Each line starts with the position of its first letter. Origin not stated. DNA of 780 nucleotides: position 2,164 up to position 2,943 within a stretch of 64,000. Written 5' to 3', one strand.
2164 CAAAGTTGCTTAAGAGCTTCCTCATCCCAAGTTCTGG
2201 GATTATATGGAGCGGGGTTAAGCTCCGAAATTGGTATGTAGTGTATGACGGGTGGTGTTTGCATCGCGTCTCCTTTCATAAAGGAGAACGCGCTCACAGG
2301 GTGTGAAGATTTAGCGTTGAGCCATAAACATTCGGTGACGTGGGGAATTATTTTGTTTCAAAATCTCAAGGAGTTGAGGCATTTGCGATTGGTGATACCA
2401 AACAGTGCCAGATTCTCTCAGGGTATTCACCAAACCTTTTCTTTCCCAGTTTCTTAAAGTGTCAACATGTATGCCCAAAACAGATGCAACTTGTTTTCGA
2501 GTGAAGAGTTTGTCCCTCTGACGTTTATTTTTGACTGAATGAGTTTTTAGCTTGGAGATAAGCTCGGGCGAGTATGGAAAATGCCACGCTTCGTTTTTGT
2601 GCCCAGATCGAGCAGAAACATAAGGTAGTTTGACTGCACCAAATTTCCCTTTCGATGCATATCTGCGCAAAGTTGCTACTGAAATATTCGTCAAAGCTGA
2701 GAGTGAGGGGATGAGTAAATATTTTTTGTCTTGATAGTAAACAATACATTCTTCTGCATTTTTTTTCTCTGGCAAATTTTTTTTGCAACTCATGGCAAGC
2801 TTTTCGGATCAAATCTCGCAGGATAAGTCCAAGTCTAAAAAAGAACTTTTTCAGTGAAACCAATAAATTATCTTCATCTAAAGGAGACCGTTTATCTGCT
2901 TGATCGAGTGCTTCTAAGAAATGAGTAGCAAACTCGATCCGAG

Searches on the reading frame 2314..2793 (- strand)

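Call 77: search_protein_families(library=pfam, proteins=[window:2314-2793:-], max_evalue=0.001)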
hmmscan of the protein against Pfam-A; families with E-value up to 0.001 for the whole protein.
window:2314-2793:- (160 aa): 7 families
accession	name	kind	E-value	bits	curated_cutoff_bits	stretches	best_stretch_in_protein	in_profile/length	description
PF00376.29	MerR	-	2.2e-12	47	28.2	1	100-129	3-33/38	MerR family regulatory protein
PF13411.12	MerR_1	-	7.3e-09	36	21.6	1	98-137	2-42/69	MerR HTH family regulatory protein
PF12728.13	HTH_17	-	7.8e-08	32.9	27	0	96-121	1-26/51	Helix-turn-helix domain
PF13338.12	AbiEi_4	-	0.00013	22.4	25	0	92-122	9-38/49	Transcriptional regulator, AbiEi antitoxin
PF20432.4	Xre-like-HTH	-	0.00029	21.5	25.8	0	31-53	29-52/63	Antitoxin Xre-like helix-turn-helix domain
PF01381.28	HTH_3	-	0.00053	20.4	23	0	88-118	2-31/55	Helix-turn-helix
PF13518.12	HTH_28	-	0.00097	19.6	25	0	98-119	14-35/52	Helix-turn-helix domain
